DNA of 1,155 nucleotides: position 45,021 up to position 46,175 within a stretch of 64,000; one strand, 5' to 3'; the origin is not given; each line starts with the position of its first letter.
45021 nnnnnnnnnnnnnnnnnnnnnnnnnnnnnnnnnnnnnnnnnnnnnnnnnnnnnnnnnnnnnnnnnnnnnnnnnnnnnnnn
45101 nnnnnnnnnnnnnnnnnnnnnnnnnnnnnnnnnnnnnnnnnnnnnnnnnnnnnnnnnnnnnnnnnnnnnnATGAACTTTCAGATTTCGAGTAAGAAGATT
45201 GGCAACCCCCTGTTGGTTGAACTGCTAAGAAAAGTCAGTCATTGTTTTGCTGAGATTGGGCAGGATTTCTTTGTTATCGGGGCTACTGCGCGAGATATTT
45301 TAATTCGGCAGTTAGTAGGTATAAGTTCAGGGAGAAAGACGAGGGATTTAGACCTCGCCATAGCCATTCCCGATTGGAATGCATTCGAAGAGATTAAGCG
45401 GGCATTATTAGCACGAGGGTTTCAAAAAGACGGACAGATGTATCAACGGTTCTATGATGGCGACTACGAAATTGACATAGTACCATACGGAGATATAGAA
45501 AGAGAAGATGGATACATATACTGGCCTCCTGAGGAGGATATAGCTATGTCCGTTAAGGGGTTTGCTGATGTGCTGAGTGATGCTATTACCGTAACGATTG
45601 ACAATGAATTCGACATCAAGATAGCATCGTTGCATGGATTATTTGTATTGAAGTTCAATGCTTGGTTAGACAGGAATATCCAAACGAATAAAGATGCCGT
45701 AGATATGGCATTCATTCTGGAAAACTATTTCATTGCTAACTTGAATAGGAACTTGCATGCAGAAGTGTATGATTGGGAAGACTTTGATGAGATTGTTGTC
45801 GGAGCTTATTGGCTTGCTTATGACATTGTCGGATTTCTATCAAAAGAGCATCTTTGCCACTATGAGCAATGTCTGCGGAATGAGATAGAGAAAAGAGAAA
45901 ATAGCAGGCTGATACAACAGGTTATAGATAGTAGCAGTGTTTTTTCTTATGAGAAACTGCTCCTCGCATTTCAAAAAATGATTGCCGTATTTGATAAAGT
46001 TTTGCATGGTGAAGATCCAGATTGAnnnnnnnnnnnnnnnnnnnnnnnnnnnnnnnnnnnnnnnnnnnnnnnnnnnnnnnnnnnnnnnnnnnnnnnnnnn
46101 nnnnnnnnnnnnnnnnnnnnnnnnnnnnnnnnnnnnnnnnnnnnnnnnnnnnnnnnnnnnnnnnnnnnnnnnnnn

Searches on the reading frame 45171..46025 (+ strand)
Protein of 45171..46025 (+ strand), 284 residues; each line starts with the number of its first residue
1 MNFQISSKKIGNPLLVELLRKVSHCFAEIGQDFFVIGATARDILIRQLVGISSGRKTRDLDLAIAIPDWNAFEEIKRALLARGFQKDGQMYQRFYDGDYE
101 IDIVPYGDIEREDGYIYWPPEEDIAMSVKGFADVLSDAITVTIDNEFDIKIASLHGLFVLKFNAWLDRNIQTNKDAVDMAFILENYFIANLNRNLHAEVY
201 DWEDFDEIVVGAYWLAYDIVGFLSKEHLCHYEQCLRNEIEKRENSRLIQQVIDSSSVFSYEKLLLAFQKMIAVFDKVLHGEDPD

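Call 3: search_protein_families(library=pfam, proteins=[window:45171-46025:+], max_evalue=1)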
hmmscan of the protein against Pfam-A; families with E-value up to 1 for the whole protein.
window:45171-46025:+ (284 aa): 3 families
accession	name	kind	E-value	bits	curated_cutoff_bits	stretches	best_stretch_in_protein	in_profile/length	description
PF08843.17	AbiEii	-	1.1e-08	35.8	22.5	1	30-204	12-190/238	Nucleotidyl transferase AbiEii toxin, Type IV TA system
PF14907.12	NTP_transf_5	-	0.052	13.6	31.2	1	45-103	82-141/249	Uncharacterised nucleotidyltransferase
PF03273.18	Baculo_gp64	-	0.056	12.6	27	1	166-246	211-291/534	Baculovirus gp64 envelope glycoprotein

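Call 4: search_protein_families(library=padloc, proteins=[window:45171-46025:+], max_evalue=1)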
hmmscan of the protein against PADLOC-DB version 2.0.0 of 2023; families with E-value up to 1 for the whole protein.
window:45171-46025:+ (284 aa): 2 families
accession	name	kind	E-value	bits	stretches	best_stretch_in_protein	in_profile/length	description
PDLC04516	PDC-M21B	-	1.2e-07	29.7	1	16-179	9-165/234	-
PDLC02324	AbiEii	-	0.018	12.8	1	145-190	117-162/231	AbiEii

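Call 5: search_protein_families(library=ncbifam, proteins=[window:45171-46025:+], max_evalue=1)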
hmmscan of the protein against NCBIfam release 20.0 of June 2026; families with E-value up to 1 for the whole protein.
window:45171-46025:+ (284 aa): 1 family
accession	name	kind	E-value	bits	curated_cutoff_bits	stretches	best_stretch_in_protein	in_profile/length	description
NF003066.0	PRK03987.1-6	equivalog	0.053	12.7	503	1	130-181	165-216/275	translation initiation factor IF-2 subunit alpha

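Call 11: find_homologous_proteins(query=window:45171-46025:+)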
Query window:45171-46025:+ (284 aa): 1230 proteins with E <= 0.001 among 2268 candidates; the best 120 are listed.
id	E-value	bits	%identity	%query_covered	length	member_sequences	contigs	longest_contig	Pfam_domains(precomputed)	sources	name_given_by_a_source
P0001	1.6e-185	633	99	100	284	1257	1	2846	PF08843.18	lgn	-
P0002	1.1e-179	614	96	100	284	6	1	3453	PF08843.18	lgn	-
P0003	4.4e-178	609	96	100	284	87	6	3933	PF08843.18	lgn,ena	-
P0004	1.2e-167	574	88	100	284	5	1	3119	PF08843.18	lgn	-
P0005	1.8e-167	574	88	100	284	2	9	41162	PF08843.18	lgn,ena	-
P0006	2.1e-166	570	88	100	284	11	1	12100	PF08843.18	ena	-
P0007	9.5e-166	568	88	100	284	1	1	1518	PF08843.18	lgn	-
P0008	1.5e-161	554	87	100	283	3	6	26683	PF08843.18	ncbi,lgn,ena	-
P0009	4.9e-160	549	86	100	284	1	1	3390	PF08843.18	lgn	-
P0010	2.2e-155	534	85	100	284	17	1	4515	PF08843.18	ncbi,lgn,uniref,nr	ncbi:nucleotidyl transferase AbiEii/AbiGii toxin family protein [Porphyromonas sp.]|uniref:nucleotid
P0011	2.6e-148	511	79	100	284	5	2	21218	PF08843.18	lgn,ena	-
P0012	4.4e-145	500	81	97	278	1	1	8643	PF08843.18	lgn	-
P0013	2.6e-144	498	79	97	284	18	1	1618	PF08843.18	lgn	-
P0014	3.7e-143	494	98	79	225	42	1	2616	PF08843.18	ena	-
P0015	1.7e-141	489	79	97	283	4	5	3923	PF08843.18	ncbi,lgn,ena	-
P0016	2.3e-141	488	77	97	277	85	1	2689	PF08843.18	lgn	-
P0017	4.2e-141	487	78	96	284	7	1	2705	PF08843.18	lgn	-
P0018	2.5e-138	478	76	98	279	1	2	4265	PF08843.18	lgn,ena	-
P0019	8.8e-138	476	75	98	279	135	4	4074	PF08843.18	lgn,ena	-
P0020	3.1e-137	475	73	98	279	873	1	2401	PF08843.18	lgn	-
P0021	3.0e-136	471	75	98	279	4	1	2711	PF08843.18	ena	-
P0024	4.0e-128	445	71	97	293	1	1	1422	PF08843.18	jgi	-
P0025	1.9e-118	413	69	98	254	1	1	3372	PF08843.18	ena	-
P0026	2.0e-116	406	63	99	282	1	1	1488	PF08843.18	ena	-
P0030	5.6e-114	398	76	79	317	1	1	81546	PF08843.18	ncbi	-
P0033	8.0e-114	398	62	99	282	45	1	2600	PF08843.18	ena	-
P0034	9.1e-114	398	62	99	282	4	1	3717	PF08843.18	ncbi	-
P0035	9.2e-114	398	63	99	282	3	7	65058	PF08843.18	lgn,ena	-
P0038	1.3e-113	397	62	99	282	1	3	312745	-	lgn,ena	-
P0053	7.1e-113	395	61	99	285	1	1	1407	PF08843.18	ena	-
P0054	9.0e-113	394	60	99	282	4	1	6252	PF08843.18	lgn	-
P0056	9.1e-113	394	62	100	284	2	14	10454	PF08843.18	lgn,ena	-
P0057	1.1e-112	394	61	99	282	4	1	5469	PF08843.18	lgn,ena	-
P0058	1.2e-112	394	61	99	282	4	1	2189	PF08843.18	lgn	-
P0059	1.2e-112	394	60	99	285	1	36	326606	PF08843.18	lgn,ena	-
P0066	1.9e-112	393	60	100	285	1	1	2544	PF08843.18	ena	-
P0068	2.0e-112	393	60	99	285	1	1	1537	PF08843.18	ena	-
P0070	2.4e-112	393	63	97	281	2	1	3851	PF08843.18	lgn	-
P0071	2.5e-112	393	62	99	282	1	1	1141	PF08843.18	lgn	-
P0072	2.5e-112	393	60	99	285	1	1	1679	PF08843.18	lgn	-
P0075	3.2e-112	393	60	99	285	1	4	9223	PF08843.18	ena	-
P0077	3.5e-112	392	61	99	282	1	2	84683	PF08843.18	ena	-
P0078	3.7e-112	392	61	99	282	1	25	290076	PF08843.18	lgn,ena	-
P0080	4.0e-112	392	61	99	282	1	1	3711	PF08843.18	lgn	-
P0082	4.5e-112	392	63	99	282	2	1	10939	PF08843.18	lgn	-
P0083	4.5e-112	392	60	100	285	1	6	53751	PF08843.18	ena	-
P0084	4.7e-112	392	60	100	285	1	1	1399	PF08843.18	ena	-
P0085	4.9e-112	392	60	100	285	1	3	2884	PF08843.18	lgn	-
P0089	5.9e-112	392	60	99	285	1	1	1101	PF08843.18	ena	-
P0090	6.0e-112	392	60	100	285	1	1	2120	PF08843.18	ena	-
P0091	6.0e-112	392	60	100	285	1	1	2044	PF08843.18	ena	-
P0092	6.1e-112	392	61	99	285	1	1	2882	PF08843.18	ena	-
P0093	6.2e-112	392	60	99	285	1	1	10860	PF08843.18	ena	-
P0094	6.2e-112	392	60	99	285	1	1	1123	PF08843.18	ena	-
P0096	6.3e-112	392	61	99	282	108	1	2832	PF08843.18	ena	-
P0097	6.4e-112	392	60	100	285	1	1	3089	PF08843.18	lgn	-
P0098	6.6e-112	392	60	99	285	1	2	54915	PF08843.18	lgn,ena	-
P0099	7.1e-112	391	61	99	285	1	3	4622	PF08843.18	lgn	-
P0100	7.2e-112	391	60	99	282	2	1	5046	PF08843.18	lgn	-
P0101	7.5e-112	391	60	100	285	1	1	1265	PF08843.18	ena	-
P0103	7.6e-112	391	61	99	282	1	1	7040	PF08843.18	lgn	-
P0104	7.6e-112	391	61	99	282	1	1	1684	PF08843.18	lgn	-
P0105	7.7e-112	391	61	99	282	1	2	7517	PF08843.18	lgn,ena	-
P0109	8.4e-112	391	61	99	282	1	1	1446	PF08843.18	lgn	-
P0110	8.6e-112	391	61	99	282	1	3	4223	PF08843.18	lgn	-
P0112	8.7e-112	391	59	99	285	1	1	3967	PF08843.18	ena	-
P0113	8.7e-112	391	60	99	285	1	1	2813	PF08843.18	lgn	-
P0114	9.1e-112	391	60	99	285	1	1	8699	PF08843.18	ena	-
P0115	9.1e-112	391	60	99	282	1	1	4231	PF08843.18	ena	-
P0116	9.1e-112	391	59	99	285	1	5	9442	PF08843.18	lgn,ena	-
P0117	9.4e-112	391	60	99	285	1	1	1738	PF08843.18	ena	-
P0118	9.5e-112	391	61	99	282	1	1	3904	PF08843.18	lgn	-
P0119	9.5e-112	391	61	99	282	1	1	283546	PF08843.18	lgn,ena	-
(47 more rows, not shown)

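Call 13: find_encoding_contigs(protein=P0038, flank=6000, max_places=3)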
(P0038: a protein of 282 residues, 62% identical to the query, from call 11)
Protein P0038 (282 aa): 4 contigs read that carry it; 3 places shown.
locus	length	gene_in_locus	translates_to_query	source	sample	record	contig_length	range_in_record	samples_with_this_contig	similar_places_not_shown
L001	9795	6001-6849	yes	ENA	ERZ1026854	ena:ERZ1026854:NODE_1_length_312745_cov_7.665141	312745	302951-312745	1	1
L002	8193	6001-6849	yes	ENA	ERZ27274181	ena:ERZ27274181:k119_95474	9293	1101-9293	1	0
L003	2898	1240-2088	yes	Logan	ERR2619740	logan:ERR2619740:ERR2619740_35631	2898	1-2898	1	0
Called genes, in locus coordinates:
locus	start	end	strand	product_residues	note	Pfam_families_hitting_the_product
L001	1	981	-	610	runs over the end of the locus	PF00664:ABC_membrane, PF03193:RsgA_GTPase (faint), PF00005:ABC_tran, PF02463:SMC_N (weak)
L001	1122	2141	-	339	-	-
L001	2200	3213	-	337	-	-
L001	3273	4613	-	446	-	-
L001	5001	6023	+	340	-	PF09952:AbiEi_2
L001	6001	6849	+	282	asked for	-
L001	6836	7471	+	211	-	PF13672:PP2C_2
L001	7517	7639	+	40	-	-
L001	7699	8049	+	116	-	-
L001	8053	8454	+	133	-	PF05717:TnpB_IS66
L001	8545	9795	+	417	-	?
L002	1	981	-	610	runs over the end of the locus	PF00664:ABC_membrane, PF03193:RsgA_GTPase (faint), PF00005:ABC_tran, PF02463:SMC_N (weak)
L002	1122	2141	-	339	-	-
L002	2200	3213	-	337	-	-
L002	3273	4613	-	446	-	-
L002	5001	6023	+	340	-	PF09952:AbiEi_2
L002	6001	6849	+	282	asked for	-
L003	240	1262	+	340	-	PF09952:AbiEi_2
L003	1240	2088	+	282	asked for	-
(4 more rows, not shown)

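Call 20: search_solved_structures(query=window:45171-46025:+, max_evalue=10, show_alignments=4)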
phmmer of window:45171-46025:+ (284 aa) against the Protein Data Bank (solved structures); distinct sequences matched with E-value up to 10: 1.
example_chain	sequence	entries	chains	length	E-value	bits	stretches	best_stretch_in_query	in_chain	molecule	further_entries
6gpm_A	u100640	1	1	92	1.1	11.8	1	126-183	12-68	Amino acid ABC transporter, periplasmic amino acid-binding protein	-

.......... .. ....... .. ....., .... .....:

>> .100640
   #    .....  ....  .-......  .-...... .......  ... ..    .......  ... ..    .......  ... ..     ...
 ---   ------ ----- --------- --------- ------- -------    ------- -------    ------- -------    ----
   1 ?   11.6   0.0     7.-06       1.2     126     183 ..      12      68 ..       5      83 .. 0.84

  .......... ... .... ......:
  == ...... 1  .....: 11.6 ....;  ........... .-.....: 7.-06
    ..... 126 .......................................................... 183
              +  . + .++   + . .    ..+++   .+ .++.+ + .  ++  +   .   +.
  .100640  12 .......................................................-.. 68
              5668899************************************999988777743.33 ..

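Call 27: search_solved_structures(query=A1, max_evalue=10, show_alignments=4)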
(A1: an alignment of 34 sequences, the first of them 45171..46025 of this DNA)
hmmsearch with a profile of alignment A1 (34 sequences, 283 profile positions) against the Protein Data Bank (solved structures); distinct sequences matched with E-value up to 10: 2.
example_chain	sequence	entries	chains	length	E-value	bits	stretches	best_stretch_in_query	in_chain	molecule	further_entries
4dx8_A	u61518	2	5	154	0.89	12.1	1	101-131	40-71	Integrin beta-1-binding protein 1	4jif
4dx9_A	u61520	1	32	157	0.92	12.1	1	101-131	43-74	Integrin beta-1-binding protein 1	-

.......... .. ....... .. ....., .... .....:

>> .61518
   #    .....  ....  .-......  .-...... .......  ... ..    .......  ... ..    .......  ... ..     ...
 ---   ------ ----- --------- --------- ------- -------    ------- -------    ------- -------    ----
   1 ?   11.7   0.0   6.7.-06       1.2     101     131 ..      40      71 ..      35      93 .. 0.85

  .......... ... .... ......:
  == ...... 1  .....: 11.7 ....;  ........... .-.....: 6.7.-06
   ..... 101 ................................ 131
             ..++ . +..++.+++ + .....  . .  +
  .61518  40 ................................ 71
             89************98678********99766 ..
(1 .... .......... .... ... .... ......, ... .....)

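Call 31: search_protein_representatives(protein=window:45171-46025:+)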
Query: 284 residues. Proteins with E-value up to 0.001 (for the whole library): 2679; up to 1e-10: 1553; up to 1e-30: 189. The best 150 are listed.
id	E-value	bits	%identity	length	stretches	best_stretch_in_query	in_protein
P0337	7.6e-100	350.3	53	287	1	1-280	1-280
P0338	1.6e-70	254.1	47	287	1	1-275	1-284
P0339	5.9e-65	235.8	47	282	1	1-274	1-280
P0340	1.3e-64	234.7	46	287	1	2-268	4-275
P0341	6.7e-61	222.5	47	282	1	1-271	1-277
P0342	5.5e-59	216.2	42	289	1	3-272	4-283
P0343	2.8e-57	210.6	44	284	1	1-265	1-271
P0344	1.5e-54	201.6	50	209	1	1-205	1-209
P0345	3.4e-53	197.2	38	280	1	5-263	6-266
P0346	1.3e-52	195.3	41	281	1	1-275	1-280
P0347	1.4e-52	195.2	43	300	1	1-251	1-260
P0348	3.3e-51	190.7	40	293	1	4-252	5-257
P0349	2.2e-47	178.1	36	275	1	16-271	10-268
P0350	5.0e-47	177.0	39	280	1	1-257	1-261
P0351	1.4e-45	172.3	36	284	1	2-270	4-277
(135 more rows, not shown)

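Call 33: predict_structure(alignment_id=A1)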
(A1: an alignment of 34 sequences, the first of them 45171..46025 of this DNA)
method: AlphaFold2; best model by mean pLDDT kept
length: 284 residues; sequences in the alignment: 34
mean_pLDDT: 85.1   pTM: 0.84
mean pLDDT of the five models: 85.1, 80.6, 79.5, 78.0, 75.6
residues with pLDDT >= 90: 126; 70-90: 125; 50-70: 30; < 50: 3
segments of 3 or more residues with pLDDT < 50: 282-284
pLDDT, mean of each block of 10 residues (from residue 1): 83 88 92 80 81 64 85 94 92 89 76 67 62 87 92 89 75 81 92 88 94 96 91 94 90 90 96 92 41
secondary structure, 60 per line:
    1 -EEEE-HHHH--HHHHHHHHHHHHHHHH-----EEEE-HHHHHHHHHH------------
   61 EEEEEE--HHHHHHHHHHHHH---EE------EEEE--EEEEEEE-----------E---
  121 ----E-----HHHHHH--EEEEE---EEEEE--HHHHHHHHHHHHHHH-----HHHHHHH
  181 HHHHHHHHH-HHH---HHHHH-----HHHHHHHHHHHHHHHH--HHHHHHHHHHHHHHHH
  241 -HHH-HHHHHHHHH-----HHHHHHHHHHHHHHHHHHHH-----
elements in order: E2-5 H7-10 H13-28 E34-37 H39-48 E61-66 H69-81 E93-96 E99-105 H131-136 E139-143 E147-151 H154-168 H174-189 H197-201 H207-222 H225-240 H246-254 H260-279

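Call 35: search_solved_structures(query=A3, max_evalue=10, show_alignments=3)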
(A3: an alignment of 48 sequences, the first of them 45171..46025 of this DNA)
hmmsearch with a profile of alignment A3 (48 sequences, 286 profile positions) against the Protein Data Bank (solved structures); distinct sequences matched with E-value up to 10: 11.
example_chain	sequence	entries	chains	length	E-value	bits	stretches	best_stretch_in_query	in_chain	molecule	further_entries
8an4_A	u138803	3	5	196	0.00017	24.3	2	50-88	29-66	Bacterial toxin | Nucleotidyl transferase AbiEii/AbiGii toxin family protein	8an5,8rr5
6hh2_A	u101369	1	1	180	0.0042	19.7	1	54-101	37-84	Ras-related protein Rab-7L1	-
8fo2_B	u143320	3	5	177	0.0062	19.2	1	54-101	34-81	Ras-related protein Rab-7L1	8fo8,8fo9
5uvd_A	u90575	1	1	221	0.033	16.8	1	12-70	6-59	Nucleotidyltransferase-like protein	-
6ff8_A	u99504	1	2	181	0.3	13.7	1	53-101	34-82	Ras-related protein Rab-32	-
4cz2_A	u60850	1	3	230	0.35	13.5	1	53-102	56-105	RAS-RELATED PROTEIN RAB-32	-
4cym_A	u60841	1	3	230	0.43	13.1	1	53-101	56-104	RAS-RELATED PROTEIN RAB-32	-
5oed_B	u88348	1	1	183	1.2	11.7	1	53-101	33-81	Ras-related protein Rab-32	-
5oec_B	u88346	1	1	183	1.2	11.7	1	53-101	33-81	Ras-related protein Rab-32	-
8ioj_E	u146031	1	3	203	1.3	11.5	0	20-53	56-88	Rubisco accumulation factor 1.2, chloroplastic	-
4wt3_A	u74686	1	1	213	1.5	11.4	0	20-53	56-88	Rubisco Accumulation Factor 1, isoform 2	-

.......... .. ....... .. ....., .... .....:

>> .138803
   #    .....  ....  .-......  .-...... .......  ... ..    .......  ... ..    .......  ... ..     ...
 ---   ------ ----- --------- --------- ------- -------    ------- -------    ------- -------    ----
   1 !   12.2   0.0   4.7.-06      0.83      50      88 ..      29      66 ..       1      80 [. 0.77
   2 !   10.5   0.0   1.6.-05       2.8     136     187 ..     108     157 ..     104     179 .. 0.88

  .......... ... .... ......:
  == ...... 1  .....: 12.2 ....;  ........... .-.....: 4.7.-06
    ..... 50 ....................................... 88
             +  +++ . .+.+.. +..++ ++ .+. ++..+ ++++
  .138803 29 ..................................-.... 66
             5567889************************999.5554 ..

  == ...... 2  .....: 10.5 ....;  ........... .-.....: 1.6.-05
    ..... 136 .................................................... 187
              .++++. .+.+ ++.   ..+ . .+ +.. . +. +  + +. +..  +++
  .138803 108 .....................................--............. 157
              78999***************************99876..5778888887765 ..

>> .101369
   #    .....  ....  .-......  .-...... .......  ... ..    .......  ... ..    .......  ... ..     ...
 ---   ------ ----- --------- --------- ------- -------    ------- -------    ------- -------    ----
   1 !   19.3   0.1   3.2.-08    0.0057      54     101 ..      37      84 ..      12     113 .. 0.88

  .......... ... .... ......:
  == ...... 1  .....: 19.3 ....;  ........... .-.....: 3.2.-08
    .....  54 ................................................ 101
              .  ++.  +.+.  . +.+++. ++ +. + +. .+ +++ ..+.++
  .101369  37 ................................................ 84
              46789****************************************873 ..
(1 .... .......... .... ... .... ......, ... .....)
